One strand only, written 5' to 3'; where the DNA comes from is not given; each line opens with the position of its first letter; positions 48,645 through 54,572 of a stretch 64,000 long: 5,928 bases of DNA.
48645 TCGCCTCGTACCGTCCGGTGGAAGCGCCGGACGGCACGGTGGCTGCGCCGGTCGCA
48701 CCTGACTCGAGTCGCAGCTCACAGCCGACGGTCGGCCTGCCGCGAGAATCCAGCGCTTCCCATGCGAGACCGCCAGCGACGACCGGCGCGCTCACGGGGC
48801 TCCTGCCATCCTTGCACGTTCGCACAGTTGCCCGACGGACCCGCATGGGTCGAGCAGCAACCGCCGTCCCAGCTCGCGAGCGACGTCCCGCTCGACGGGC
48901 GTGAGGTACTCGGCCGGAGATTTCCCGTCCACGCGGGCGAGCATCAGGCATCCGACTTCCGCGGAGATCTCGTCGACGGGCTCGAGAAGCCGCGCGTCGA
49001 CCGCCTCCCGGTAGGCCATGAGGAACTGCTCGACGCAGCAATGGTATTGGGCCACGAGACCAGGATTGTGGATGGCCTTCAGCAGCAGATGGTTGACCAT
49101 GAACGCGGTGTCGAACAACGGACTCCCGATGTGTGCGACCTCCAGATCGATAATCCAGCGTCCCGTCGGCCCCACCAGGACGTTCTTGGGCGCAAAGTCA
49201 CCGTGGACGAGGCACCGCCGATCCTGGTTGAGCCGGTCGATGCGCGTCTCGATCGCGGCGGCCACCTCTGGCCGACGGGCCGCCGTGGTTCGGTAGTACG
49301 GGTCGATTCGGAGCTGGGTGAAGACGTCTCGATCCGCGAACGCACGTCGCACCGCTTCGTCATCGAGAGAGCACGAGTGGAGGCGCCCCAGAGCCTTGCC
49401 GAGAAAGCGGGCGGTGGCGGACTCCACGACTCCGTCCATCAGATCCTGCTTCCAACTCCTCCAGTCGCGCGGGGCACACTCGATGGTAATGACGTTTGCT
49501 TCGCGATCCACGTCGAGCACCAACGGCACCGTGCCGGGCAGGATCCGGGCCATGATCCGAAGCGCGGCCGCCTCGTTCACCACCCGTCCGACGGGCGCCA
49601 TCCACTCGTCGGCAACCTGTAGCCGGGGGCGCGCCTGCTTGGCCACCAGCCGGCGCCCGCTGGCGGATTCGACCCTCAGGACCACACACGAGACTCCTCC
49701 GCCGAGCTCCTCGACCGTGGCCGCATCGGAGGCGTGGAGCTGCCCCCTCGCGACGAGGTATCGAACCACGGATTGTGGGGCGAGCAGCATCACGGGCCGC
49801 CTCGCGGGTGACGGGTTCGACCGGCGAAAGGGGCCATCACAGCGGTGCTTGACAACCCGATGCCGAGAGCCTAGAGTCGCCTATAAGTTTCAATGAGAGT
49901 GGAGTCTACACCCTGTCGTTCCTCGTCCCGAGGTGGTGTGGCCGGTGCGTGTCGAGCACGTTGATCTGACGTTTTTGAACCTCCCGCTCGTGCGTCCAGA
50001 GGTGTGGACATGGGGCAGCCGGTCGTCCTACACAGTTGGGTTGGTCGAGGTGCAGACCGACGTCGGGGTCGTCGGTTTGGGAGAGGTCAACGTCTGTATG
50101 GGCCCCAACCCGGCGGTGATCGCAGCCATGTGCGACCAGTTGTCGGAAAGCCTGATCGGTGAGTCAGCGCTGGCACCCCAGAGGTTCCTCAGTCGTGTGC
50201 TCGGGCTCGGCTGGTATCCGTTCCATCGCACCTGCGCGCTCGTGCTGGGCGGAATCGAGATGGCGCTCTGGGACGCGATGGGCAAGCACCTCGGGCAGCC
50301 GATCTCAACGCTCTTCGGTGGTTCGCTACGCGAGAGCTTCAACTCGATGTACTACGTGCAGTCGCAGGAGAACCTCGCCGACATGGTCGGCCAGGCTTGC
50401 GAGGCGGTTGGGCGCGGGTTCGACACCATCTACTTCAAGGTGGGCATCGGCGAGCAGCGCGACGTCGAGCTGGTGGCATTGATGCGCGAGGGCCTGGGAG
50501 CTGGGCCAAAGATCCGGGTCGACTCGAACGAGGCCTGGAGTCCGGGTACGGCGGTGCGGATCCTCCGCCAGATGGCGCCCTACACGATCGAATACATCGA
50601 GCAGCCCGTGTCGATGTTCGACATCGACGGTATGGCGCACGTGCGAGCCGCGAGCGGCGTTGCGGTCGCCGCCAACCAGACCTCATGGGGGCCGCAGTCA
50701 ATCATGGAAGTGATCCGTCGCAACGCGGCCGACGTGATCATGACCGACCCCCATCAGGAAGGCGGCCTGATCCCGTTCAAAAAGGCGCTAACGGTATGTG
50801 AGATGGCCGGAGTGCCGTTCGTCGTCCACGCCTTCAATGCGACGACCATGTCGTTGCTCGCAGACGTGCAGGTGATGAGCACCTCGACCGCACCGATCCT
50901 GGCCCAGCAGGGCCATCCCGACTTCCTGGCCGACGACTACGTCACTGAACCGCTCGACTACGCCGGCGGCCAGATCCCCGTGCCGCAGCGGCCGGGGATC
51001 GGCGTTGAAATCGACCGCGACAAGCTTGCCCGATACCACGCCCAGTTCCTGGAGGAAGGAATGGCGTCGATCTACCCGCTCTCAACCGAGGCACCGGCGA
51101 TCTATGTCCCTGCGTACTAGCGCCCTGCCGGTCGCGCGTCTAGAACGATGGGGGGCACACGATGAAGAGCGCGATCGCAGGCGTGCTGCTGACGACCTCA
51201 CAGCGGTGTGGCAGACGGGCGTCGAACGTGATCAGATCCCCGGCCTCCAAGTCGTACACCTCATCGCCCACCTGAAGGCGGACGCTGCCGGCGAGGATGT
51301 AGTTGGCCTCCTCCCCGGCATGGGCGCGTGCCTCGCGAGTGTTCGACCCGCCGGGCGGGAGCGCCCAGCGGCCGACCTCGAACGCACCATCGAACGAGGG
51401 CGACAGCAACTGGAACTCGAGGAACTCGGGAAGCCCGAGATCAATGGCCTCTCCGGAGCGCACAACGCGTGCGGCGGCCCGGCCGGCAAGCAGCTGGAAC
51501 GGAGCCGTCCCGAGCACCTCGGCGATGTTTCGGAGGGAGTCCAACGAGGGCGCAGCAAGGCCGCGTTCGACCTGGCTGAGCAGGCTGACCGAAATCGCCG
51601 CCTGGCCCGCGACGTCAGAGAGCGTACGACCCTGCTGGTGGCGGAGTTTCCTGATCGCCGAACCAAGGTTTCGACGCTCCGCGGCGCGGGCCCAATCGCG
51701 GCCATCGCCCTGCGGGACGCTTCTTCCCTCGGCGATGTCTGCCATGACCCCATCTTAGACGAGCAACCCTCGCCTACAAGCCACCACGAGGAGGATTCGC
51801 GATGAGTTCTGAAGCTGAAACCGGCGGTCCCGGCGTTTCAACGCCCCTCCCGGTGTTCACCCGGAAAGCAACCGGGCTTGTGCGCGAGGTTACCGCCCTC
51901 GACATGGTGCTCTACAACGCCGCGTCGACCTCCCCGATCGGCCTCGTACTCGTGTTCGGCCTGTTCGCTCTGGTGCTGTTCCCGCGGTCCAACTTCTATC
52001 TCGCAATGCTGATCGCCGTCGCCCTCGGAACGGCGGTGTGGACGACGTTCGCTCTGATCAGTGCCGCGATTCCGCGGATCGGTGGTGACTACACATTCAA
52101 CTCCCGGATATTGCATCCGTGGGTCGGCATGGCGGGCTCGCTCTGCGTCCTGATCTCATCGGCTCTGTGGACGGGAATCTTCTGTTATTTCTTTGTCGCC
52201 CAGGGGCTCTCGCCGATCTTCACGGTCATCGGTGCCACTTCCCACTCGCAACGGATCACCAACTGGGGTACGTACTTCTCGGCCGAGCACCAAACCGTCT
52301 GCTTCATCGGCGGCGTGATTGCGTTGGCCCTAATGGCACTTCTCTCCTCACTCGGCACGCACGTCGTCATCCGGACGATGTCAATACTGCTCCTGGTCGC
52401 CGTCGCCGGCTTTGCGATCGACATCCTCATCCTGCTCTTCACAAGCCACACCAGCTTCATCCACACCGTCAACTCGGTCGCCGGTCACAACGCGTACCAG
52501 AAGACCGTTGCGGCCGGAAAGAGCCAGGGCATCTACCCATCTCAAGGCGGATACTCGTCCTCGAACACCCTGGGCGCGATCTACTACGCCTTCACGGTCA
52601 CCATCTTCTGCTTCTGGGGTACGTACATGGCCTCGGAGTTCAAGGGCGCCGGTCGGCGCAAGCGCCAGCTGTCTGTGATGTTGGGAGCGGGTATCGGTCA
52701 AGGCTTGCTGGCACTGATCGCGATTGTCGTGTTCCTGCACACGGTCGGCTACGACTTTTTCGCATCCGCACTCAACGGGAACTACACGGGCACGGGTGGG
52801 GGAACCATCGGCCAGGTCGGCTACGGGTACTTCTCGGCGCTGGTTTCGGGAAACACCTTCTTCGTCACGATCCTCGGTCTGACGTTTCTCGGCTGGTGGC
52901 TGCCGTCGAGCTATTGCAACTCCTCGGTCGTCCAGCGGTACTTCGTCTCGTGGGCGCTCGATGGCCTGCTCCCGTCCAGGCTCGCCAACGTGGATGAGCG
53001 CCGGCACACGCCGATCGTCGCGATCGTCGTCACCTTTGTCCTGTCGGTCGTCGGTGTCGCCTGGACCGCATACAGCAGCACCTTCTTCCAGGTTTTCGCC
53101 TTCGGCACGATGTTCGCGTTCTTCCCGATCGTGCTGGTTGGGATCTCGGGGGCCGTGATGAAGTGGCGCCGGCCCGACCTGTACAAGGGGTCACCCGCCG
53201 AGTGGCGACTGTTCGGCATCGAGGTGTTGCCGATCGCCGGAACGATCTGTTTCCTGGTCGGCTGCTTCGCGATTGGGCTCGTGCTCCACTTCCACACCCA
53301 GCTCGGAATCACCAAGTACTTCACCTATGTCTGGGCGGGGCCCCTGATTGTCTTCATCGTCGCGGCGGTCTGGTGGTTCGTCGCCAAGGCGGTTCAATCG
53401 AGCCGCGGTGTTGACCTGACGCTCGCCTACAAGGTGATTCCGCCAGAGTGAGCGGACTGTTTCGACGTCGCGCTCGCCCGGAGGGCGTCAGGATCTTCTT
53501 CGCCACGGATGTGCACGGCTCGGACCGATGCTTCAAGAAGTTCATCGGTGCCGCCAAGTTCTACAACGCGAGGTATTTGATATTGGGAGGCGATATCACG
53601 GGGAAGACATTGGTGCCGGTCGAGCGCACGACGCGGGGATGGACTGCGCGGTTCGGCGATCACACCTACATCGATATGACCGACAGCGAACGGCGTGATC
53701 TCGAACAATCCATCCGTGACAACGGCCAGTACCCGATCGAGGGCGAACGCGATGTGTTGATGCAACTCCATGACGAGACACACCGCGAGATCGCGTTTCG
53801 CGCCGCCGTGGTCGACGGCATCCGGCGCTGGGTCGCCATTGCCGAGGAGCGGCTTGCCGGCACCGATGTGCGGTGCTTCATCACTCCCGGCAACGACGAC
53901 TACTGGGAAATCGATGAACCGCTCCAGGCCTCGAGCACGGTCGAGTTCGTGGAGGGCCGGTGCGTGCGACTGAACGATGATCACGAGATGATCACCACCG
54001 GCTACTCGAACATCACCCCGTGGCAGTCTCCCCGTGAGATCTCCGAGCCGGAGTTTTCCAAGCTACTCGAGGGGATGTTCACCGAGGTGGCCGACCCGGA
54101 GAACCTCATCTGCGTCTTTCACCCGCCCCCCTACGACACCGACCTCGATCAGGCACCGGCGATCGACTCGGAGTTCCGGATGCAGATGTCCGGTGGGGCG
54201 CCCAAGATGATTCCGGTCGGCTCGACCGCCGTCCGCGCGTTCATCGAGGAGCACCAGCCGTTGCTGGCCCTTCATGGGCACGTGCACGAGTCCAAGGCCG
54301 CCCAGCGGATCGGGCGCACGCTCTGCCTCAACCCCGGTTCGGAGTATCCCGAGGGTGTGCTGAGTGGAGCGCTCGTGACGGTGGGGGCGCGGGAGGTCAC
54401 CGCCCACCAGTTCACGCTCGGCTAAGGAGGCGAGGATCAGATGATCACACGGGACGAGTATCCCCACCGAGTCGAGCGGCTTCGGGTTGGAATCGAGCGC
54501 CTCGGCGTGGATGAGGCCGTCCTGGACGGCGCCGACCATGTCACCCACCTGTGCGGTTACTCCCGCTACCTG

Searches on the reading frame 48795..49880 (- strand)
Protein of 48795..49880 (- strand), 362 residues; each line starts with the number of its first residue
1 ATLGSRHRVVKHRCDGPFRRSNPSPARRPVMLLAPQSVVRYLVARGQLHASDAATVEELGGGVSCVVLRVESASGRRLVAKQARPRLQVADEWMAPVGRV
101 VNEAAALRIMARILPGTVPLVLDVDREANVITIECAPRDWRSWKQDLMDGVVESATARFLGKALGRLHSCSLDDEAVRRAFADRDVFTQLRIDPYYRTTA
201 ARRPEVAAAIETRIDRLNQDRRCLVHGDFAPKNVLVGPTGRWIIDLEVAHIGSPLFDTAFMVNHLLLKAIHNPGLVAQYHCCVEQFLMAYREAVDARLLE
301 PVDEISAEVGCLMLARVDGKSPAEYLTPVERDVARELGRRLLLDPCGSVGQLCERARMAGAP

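Call 12: search_protein_families(library=pfam, proteins=[window:48795-49880:-], max_evalue=0.001)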
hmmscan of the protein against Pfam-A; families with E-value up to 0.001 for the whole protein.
window:48795-49880:- (362 aa): 2 families
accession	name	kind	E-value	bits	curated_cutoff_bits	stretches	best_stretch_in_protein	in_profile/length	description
PF01636.29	APH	-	3.7e-18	66.6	23.2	1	55-264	1-212/239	Phosphotransferase enzyme family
PF19974.5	TCAD9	-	7.7e-05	22.5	40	1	222-274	297-351/429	Ternary complex associated domain 9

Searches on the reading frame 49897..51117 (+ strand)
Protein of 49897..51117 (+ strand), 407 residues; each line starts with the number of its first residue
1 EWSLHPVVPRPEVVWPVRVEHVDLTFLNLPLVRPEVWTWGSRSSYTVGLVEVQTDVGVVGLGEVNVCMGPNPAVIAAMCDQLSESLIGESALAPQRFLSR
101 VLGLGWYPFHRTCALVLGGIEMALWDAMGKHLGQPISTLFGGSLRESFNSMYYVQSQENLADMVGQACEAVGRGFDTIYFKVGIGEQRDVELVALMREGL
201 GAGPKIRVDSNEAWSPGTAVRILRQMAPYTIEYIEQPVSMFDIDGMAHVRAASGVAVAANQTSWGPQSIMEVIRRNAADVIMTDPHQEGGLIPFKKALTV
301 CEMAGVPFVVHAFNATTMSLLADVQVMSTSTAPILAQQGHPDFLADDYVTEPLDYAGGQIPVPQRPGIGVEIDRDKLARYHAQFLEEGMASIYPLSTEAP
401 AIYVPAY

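Call 12: search_protein_families(library=pfam, proteins=[window:49897-51117:+], max_evalue=0.001)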
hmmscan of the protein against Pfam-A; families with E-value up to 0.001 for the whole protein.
window:49897-51117:+ (407 aa): 2 families
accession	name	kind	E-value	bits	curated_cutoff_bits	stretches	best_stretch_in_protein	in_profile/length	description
PF13378.12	MR_MLE_C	-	3.2e-51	174.6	29.4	1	163-375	2-218/219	Enolase C-terminal domain-like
PF02746.21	MR_MLE_N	-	3.8e-12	46.9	22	1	32-141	13-117/117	Mandelate racemase / muconate lactonizing enzyme, N-terminal domain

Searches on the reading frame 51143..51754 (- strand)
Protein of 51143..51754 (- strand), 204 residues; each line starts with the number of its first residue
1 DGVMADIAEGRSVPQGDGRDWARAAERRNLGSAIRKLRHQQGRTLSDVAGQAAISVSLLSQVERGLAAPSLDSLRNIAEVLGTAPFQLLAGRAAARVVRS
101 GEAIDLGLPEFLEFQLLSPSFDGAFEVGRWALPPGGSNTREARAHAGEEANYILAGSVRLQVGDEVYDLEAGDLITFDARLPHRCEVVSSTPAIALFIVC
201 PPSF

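Call 12: search_protein_families(library=pfam, proteins=[window:51143-51754:-], max_evalue=0.001)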
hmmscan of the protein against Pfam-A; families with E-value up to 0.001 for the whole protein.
window:51143-51754:- (204 aa): 5 families
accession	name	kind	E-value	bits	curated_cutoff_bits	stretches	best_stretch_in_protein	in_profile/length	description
PF07883.17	Cupin_2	-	2.4e-16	59.7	27.2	1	129-199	2-70/70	Cupin domain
PF13560.12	HTH_31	-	2e-10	41.2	27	1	30-85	2-58/64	Helix-turn-helix domain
PF01381.28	HTH_3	-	4.8e-09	36.6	23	1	34-85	1-52/55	Helix-turn-helix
PF02311.25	AraC_binding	-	9e-06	25.9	21.1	1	145-191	21-67/135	AraC-like ligand binding domain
PF05899.18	Cupin_3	-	1.9e-05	24.7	23.5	1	120-187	2-66/74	EutQ-like cupin domain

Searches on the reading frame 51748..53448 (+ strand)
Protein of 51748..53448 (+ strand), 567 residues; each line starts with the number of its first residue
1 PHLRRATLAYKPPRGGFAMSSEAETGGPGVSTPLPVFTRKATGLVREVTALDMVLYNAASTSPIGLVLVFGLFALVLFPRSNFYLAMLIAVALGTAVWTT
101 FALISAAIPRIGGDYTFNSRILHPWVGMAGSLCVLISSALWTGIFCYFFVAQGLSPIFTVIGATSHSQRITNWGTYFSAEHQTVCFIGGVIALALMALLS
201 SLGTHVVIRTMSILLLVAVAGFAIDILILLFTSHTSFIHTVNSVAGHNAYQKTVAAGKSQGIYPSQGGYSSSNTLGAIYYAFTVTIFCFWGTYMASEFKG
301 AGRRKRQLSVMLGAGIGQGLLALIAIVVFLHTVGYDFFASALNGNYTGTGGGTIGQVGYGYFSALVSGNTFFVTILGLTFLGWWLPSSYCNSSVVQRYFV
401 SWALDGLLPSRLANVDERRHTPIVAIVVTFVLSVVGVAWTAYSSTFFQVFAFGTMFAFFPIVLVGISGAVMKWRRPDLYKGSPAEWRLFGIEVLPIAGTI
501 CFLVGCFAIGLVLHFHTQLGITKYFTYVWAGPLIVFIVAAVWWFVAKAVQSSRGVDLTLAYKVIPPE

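Call 12: search_protein_families(library=pfam, proteins=[window:51748-53448:+], max_evalue=0.001)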
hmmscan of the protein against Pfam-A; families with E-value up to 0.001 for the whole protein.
window:51748-53448:+ (567 aa): 2 families
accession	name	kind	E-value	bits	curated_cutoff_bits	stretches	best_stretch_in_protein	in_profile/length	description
PF13520.12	AA_permease_2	-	7.4e-16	58.5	27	1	65-532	12-421/427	Amino acid permease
PF00324.27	AA_permease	-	4e-05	22.9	24.6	1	74-546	22-461/470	Amino acid permease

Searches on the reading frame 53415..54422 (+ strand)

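Call 12: search_protein_families(library=pfam, proteins=[window:53415-54422:+], max_evalue=0.001)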
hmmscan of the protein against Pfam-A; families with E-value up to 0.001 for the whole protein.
window:53415-54422:+ (336 aa): 3 families
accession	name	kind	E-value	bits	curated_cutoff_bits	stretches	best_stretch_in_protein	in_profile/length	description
PF00149.33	Metallophos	-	4.7e-06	27.6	21.5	1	26-292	2-190/191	Calcineurin-like phosphoesterase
PF12850.12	Metallophos_2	-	4.3e-05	24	27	0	279-311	105-136/154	Calcineurin-like phosphoesterase superfamily domain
PF14582.11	Metallophos_3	-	0.00042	20.2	28.2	0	269-328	198-254/259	Metallophosphoesterase, calcineurin superfamily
